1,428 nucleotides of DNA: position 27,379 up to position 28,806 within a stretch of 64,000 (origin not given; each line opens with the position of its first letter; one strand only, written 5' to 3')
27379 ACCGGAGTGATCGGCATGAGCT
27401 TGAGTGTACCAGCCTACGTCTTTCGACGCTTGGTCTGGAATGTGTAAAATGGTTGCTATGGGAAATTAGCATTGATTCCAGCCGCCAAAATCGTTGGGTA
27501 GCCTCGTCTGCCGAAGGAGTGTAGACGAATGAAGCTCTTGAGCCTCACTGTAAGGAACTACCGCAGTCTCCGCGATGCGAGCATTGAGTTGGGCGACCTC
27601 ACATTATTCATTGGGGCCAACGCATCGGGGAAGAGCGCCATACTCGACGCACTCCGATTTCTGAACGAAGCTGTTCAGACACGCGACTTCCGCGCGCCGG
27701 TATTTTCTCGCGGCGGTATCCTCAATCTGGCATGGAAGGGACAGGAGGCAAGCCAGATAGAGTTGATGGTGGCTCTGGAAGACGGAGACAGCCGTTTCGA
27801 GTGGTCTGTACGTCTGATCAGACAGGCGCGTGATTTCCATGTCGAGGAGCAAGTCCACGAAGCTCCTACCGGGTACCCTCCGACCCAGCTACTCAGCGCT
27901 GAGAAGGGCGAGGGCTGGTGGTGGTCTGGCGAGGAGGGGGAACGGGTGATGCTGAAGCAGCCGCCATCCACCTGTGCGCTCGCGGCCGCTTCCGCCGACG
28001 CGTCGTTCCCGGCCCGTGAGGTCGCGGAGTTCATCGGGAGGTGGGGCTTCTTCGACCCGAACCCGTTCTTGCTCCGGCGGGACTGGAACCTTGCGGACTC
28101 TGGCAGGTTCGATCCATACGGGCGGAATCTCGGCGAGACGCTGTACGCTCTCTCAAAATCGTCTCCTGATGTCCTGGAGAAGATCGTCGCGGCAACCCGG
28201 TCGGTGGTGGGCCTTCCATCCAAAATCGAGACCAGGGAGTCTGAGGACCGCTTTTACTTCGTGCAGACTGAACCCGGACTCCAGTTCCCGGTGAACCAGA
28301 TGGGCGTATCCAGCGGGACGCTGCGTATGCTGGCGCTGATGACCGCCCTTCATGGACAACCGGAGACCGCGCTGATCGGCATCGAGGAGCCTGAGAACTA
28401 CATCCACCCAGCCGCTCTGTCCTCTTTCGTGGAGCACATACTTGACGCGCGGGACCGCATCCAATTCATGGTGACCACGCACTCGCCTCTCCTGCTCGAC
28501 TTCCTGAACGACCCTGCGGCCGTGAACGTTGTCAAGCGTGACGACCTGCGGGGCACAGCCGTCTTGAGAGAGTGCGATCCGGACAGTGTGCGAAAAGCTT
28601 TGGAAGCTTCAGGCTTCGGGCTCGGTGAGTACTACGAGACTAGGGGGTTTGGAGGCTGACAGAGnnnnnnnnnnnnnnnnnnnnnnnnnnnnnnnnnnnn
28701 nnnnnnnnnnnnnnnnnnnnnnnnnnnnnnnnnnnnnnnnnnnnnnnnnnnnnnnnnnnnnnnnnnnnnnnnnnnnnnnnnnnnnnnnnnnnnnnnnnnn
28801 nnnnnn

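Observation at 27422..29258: ABC-ATPase + TOPRIM-like (DUF4276-type) gene pair: candidate uncharacterised two-component defence module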

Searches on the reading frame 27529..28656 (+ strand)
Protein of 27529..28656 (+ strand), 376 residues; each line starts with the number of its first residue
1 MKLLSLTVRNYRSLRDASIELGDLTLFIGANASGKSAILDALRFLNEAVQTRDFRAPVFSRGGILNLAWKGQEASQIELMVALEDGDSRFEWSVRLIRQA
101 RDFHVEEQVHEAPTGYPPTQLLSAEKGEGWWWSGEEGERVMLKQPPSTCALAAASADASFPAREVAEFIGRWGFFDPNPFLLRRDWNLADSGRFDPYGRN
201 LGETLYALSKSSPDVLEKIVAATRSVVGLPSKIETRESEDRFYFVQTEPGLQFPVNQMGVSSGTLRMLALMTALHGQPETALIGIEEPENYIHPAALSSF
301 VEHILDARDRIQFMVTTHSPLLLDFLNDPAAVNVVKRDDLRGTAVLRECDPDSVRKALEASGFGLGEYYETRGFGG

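Call 3: search_protein_families(library=pfam, proteins=[window:27529-28656:+], max_evalue=0.1)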
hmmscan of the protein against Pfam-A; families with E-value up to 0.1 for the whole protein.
window:27529-28656:+ (376 aa): 7 families
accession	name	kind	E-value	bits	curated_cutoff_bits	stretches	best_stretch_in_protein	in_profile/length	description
PF13304.12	AAA_21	-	2e-30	107.3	27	2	227-324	207-304/304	AAA domain, putative AbiEii toxin, Type IV TA system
PF13175.12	AAA_15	-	1.1e-24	88.2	32.1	2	1-48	1-50/374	AAA ATPase domain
PF02463.25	SMC_N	-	6.5e-10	39.3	40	1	4-61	3-63/220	RecF/RecN/SMC N terminal domain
PF13476.12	AAA_23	-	6.3e-09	37.2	27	1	5-45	1-42/201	AAA domain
PF11398.14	DUF2813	-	4.5e-07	30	21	1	1-48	1-49/372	Protein of unknown function (DUF2813)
PF13555.12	AAA_29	-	5.3e-06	26.5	27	1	6-45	4-45/61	P-loop containing region of AAA domain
PF13514.12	AAA_27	-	0.0017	18.4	22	1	1-45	1-49/206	AAA domain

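Call 4: search_protein_families(library=padloc, proteins=[window:27529-28656:+], max_evalue=0.1)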
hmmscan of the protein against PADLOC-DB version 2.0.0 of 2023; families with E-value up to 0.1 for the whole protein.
window:27529-28656:+ (376 aa): 153 families (the best 25 are shown)
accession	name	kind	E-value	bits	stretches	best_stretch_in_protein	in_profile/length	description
PDLC04178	HEC-01A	-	2.1e-53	179.8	1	3-368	9-374/399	-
PDLC04182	HEC-01A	-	3.2e-51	172.6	1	2-368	3-394/406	-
PDLC04183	HEC-01A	-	1.2e-41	141.1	2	159-367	180-391/402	-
PDLC04175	HEC-01A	-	2.2e-36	123.7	1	2-375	5-359/363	-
PDLC04177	HEC-01A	-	5.9e-36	122.3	2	196-375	215-389/393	-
PDLC04393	PDC-M07A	-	9.9e-34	115.1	2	163-345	189-377/435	-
PDLC04391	PDC-M07A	-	2.1e-33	113.9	1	5-346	4-374/412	-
PDLC04184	HEC-01A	-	3.2e-32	110.1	2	164-331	213-399/464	-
PDLC02980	AriA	-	1.3e-31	108.7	1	24-324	1-304/304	-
PDLC04392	PDC-M07A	-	2.3e-31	107.3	2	162-338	186-368/432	-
PDLC04180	HEC-01A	-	1.1e-30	105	1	1-360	1-358/382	-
PDLC04176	HEC-01A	-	9.3e-29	98.9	1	1-323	1-321/371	-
PDLC04389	PDC-M07A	-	9.1e-28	95.4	2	156-347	185-397/443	-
PDLC04179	HEC-01A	-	9.2e-28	95.5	2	182-346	261-426/459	-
PDLC04541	PDC-M25A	-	1.4e-27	94.8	1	3-335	2-322/380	-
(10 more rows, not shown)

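Call 5: search_protein_families(library=ncbifam, proteins=[window:27529-28656:+], max_evalue=0.1)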
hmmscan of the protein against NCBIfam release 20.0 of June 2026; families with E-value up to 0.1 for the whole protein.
window:27529-28656:+ (376 aa): 20 families
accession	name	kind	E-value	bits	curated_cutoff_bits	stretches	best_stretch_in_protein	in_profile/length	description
NF047739.1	antiphage_MADS3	equivalog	1.4e-35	123.3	420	2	136-326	189-382/427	methylation-associated defense system AAA family ATPase MAD3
NF041760.1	PtuA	equivalog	3.2e-10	39.6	500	2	2-43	51-93/524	retron Ec78 anti-phage system effector ATPase PtuA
NF038234.1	retron_eff_Eco8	equivalog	2.3e-09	36.5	250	1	1-53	1-54/679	retron Eco8 family effector endonuclease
TIGR00611.2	recf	equivalog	6e-08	32.2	172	1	5-47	3-46/339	DNA replication/repair protein RecF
NF003034.1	PRK03918.1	equivalog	2.8e-05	22.3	700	1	1-42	1-43/878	DNA double-strand break repair ATPase Rad50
TIGR04435.1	restrict_AAA_1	hypoth_equivalog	0.0006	18.6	300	0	250-338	388-484/568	restriction system-associated AAA family ATPase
NF010680.0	PRK14079.1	equivalog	0.00063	18.9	386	1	1-44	1-45/349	recombination protein F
TIGR02169.1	SMC_prok_A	equivalog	0.001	16.8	729.4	1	7-94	6-94/1165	chromosome segregation protein SMC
NF002572.0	PRK02224.1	equivalog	0.0012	17.2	1087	1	1-95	1-88/888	DNA double-strand break repair ATPase Rad50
NF002244.0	PRK01156.1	equivalog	0.002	16.2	847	1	5-44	5-45/895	DNA double-strand break repair ATPase Rad50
TIGR00972.1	3a0107s01c2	equivalog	0.0022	17.4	343.2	0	13-56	16-61/248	phosphate ABC transporter ATP-binding protein PstB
NF041035.1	Rad50_Halo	equivalog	0.014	13.8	1000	1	1-44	1-45/883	DNA double-strand break repair ATPase Rad50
TIGR00618.1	sbcc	subfamily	0.018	13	478.5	1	1-111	1-112/1043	exonuclease subunit SbcC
NF041774.1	tung_ATPbind_TupC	equivalog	0.026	13.5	400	0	19-50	23-54/319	tungstate ABC transporter ATP-binding protein TupC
NF000171.1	ABCF_producer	exception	0.026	13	800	0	260-326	164-226/541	TlrC/CarA/OleB/SrmB family ABC-F type ribosomal protection protein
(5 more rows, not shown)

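Call 23: find_homologous_proteins(query=window:27529-28656:+, max_evalue=1e-10)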
Query window:27529-28656:+ (376 aa): 2949 proteins with E <= 1e-10 among 8000 candidates; the best 120 are listed.
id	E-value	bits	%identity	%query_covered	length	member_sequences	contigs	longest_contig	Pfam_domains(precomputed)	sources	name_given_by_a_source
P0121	1.1e-250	849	100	100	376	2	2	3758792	PF11398.15,PF13175.13,PF13476.13,PF13555.13,PF02463.26,PF13304.13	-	-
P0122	2.0e-214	730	85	100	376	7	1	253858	PF11398.15,PF13175.13,PF13476.13,PF02463.26,PF13304.13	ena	-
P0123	3.9e-214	729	86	100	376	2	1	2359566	PF11398.15,PF13175.13,PF13476.13,PF02463.26,PF13304.13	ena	-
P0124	5.2e-212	722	85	100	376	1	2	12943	PF11398.15,PF13175.13,PF13476.13,PF13555.13,PF02463.26,PF13304.13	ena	-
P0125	6.4e-212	721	85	100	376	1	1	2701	PF11398.15,PF13175.13,PF13476.13,PF02463.26,PF13304.13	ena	-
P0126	5.6e-211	718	85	100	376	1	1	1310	PF11398.15,PF13175.13,PF13476.13,PF02463.26,PF13304.13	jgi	jgi:predicted ATPase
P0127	5.3e-210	715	84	100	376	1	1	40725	PF11398.15,PF13175.13,PF13476.13,PF02463.26,PF13304.13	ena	-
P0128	1.0e-209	714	84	100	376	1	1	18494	PF11398.15,PF13175.13,PF13476.13,PF02463.26,PF13304.13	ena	-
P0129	1.4e-209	714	84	100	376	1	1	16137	PF11398.15,PF13175.13,PF13476.13,PF02463.26,PF13304.13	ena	-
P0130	6.6e-209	711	84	100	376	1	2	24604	PF11398.15,PF13175.13,PF13476.13,PF02463.26,PF13304.13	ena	-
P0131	1.2e-208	711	84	100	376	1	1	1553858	PF11398.15,PF13175.13,PF13476.13,PF02463.26,PF13304.13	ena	-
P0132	1.3e-208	711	84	100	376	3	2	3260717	PF11398.15,PF13175.13,PF13476.13,PF02463.26,PF13304.13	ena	-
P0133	8.5e-208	708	81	100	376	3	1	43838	PF11398.15,PF13175.13,PF13476.13,PF02463.26,PF13304.13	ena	-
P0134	1.4e-207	707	84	100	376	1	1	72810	PF11398.15,PF13175.13,PF13476.13,PF02463.26,PF13304.13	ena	-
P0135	2.5e-207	706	84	100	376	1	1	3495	PF11398.15,PF13175.13,PF13476.13,PF02463.26,PF13304.13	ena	-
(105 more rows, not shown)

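Call 24: find_encoding_contigs(protein=P0121, flank=10000, max_places=4)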
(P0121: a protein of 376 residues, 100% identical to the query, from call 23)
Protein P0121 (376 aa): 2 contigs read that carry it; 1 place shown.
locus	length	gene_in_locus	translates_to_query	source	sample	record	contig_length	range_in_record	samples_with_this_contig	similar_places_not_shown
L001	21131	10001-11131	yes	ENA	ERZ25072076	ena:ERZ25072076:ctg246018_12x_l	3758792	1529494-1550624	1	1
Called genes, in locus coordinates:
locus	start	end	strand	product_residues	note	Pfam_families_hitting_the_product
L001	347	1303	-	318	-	PF00551:Formyl_trans_N, PF02911:Formyl_trans_C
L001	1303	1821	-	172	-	PF02643:DUF192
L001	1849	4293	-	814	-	PF00488:MutS_V, PF20297:MSSS (weak), PF01713:Smr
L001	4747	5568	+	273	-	-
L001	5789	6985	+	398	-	PF00528:BPD_transp_1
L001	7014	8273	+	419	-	PF00528:BPD_transp_1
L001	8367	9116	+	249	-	PF02463:SMC_N, PF00005:ABC_tran, PF13304:AAA_21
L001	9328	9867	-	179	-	PF04307:YdjM (weak), PF13803:DUF4184 (weak)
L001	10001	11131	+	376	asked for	PF02463:SMC_N (weak), PF11398:DUF2813 (faint), PF13175:AAA_15, PF13476:AAA_23, PF13555:AAA_29 (faint), PF13304:AAA_21, PF13175:AAA_15 (weak)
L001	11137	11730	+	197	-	PF14103:DUF4276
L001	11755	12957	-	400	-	PF02515:CoA_transf_3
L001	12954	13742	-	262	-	PF00378:ECH_1, PF16113:ECH_2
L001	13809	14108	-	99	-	-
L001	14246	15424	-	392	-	PF07969:Amidohydro_3 (weak), PF01979:Amidohydro_1, PF07969:Amidohydro_3 (weak)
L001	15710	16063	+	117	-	-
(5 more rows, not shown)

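Call 25: find_encoding_contigs(protein=P0123, flank=10000, max_places=3)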
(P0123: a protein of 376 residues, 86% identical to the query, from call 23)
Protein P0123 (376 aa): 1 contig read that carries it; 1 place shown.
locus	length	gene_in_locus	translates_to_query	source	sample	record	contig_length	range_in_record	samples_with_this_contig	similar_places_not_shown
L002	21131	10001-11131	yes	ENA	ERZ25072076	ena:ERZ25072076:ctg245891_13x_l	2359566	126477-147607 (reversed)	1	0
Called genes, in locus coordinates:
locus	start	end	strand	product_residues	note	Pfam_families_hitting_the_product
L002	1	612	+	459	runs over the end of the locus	PF07690:MFS_1, PF05977:MFS_3 (faint), PF07690:MFS_1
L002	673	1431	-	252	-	PF08241:Methyltransf_11 (weak), PF13649:Methyltransf_25 (weak)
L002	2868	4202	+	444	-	PF00202:Aminotran_3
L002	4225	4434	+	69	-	PF10049:DUF2283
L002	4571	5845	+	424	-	PF00497:SBP_bac_3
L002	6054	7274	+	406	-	PF00528:BPD_transp_1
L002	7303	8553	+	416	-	PF00528:BPD_transp_1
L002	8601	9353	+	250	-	PF02463:SMC_N (weak), PF00005:ABC_tran, PF13401:AAA_22 (faint), PF13304:AAA_21 (weak)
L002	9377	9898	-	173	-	-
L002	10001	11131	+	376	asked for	PF02463:SMC_N (weak), PF11398:DUF2813 (faint), PF13175:AAA_15, PF13476:AAA_23, PF13304:AAA_21, PF13175:AAA_15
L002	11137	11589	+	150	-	-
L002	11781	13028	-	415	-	PF02515:CoA_transf_3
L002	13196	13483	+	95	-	PF24696:UGSC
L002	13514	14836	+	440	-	-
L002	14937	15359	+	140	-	PF00903:Glyoxalase, PF06983:3-dmu-9_3-mt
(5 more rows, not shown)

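Call 26: find_related_loci(query=window:27529-28656:+, collection=genome_contigs, flank=10000)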
Query window:27529-28656:+ (376 aa) in genome_contigs; peptide patterns used: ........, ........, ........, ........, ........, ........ (x = any residue, [..] = any of these).
205 stretches matched a pattern; 108 encode a relative of the query (tblastn E <= 1e-3); the best 80 are kept; 79 distinct loci.
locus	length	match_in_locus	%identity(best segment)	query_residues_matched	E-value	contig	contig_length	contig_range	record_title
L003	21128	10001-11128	80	1-376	0e+0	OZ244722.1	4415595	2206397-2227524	MAG: Dehalococcoidia bacterium isolate b077b08e-e145-448e-a96a-cce4e44968b6 genome assembly, chromosome: 1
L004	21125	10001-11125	79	1-375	0e+0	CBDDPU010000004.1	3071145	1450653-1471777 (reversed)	MAG: Dehalococcoidia bacterium isolate f7799225-1c54-49ab-8ee4-b01798a0f060 genome assembly, contig: contig_4, whole gen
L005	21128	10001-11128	78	1-376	0e+0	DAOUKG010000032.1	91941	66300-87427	MAG TPA_asm: Dehalococcoidia bacterium isolate S5_317 k113_66830, whole genome shotgun sequence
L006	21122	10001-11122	78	1-376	0e+0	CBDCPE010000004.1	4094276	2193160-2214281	MAG: Dehalococcoidia bacterium isolate 75f9bfcb-4f1d-406c-99af-325e5c0bd216 genome assembly, contig: contig_4, whole gen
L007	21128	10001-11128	75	1-375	0e+0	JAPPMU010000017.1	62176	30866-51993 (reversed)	MAG: Chloroflexota bacterium isolate RHO3_bin_54 NODE_1111_length_62176_cov_20.167109, whole genome shotgun sequence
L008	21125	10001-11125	73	1-376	0e+0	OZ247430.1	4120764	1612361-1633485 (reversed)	MAG: Dehalococcoidia bacterium isolate 339727ca-cd9b-4604-b777-057588a3f35a genome assembly, chromosome: 1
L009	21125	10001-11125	73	1-375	0e+0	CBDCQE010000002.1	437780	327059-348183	MAG: Dehalococcoidia bacterium isolate 93e12e9e-77eb-4f93-925f-bdd4af2af2f3 genome assembly, contig: contig_2, whole gen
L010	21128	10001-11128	73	1-375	0e+0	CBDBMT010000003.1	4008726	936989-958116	MAG: Dehalococcoidia bacterium isolate 1551c8a5-dc05-4db4-a2c2-06e96cfb4e9a genome assembly, contig: contig_3, whole gen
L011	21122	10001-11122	73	1-375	0e+0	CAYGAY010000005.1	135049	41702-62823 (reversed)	MAG TPA_asm: uncultured Dehalococcoidia bacterium isolate ERP110561_co1_15 genome assembly, contig: NODE_53_length_13504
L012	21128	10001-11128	72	1-376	0e+0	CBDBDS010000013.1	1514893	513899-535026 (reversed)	MAG: Dehalococcoidia bacterium isolate f8bda5a5-7022-4204-9cdc-196a94cbeb23 genome assembly, contig: contig_13, whole ge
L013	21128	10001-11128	72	1-376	0e+0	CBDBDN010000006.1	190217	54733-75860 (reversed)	MAG: Dehalococcoidia bacterium isolate 358923a9-09b8-419b-a7c8-a792b221afc8 genome assembly, contig: contig_6, whole gen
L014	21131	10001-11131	71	1-376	9e-179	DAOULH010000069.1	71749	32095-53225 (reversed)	MAG TPA_asm: Dehalococcoidia bacterium isolate S8_392 332546, whole genome shotgun sequence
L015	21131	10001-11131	73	1-376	1e-175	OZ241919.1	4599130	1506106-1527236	MAG: Dehalococcoidia bacterium isolate 6c1ee286-a86d-453a-9dbe-4da6ae1069d1 genome assembly, chromosome: 1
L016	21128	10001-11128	81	1-376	0e+0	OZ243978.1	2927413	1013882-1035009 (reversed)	MAG: Dehalococcoidia bacterium isolate 7f999ff8-d283-48c4-a118-127608cdb325 genome assembly, chromosome: 1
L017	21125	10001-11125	67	1-375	6e-175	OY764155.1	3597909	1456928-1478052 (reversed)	MAG: Dehalococcoidia bacterium isolate 8f8fc053-1767-4988-ba26-2aa978362f9c genome assembly, chromosome: 1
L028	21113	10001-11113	70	1-376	1e-167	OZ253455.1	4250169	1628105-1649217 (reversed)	MAG: Dehalococcoidia bacterium isolate 8f47c5d3-311d-4638-95b8-763d0010c228 genome assembly, chromosome: 1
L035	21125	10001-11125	69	1-376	2e-164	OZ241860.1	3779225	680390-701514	MAG: Dehalococcoidia bacterium isolate 622caf9c-9a0b-40dd-93ad-3e8d7e620a5e genome assembly, chromosome: 1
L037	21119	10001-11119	69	1-376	1e-173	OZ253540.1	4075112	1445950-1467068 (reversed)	MAG: Dehalococcoidia bacterium isolate 12151d70-3c61-4942-ab7c-45b58ecc7731 genome assembly, chromosome: 1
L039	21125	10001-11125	67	1-375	6e-162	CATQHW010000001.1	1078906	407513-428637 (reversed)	MAG: uncultured Spirochaetia bacterium isolate 66362a33-eddf-4579-992a-93dc3fc4ae3b genome assembly, contig: contig_1, w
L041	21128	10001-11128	68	1-375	4e-158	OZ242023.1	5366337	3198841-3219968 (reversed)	MAG: Gammaproteobacteria bacterium isolate bb6fca1c-7aa0-4b6b-ab67-8beeb69306b8 genome assembly, chromosome: 1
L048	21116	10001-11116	66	1-375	3e-154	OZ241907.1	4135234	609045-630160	MAG: Spirochaetia bacterium isolate a6813188-a84a-44bb-94ea-091c6532f8ec genome assembly, chromosome: 1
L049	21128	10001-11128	65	1-375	5e-152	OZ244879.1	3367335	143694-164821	MAG: Dehalococcoidia bacterium isolate 129e805c-15e7-4e04-be47-5b5205565f01 genome assembly, chromosome: 1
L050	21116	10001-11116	66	1-375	9e-152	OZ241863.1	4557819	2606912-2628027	MAG: Spirochaetia bacterium isolate 5eda55f6-7d73-4064-946f-addbc1f4c2cc genome assembly, chromosome: 1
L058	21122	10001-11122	64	1-375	6e-147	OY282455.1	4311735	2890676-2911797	MAG: uncultured Pseudomonadales bacterium genome assembly, chromosome: 1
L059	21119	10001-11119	62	1-375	8e-140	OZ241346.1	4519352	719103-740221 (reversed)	MAG: Candidatus Azotimanducaceae bacterium isolate 1a084ade-5f57-4f91-b07c-c4cd22397a73 genome assembly, chromosome: 1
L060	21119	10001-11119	62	1-375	1e-139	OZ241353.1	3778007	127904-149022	MAG: Candidatus Azotimanducaceae bacterium isolate e3e4c148-1896-45fc-9e70-f97964d5a610 genome assembly, chromosome: 1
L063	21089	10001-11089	65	1-366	5e-142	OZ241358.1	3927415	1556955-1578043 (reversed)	MAG: Candidatus Azophilus sp. isolate c4c4d012-86f2-4497-9bb6-2ec6fb926b7a genome assembly, chromosome: 1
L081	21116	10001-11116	61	1-375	1e-133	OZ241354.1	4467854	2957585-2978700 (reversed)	MAG: Candidatus Azotimanducaceae bacterium isolate fd6274a0-af80-476c-b5c2-d40413de7012 genome assembly, chromosome: 1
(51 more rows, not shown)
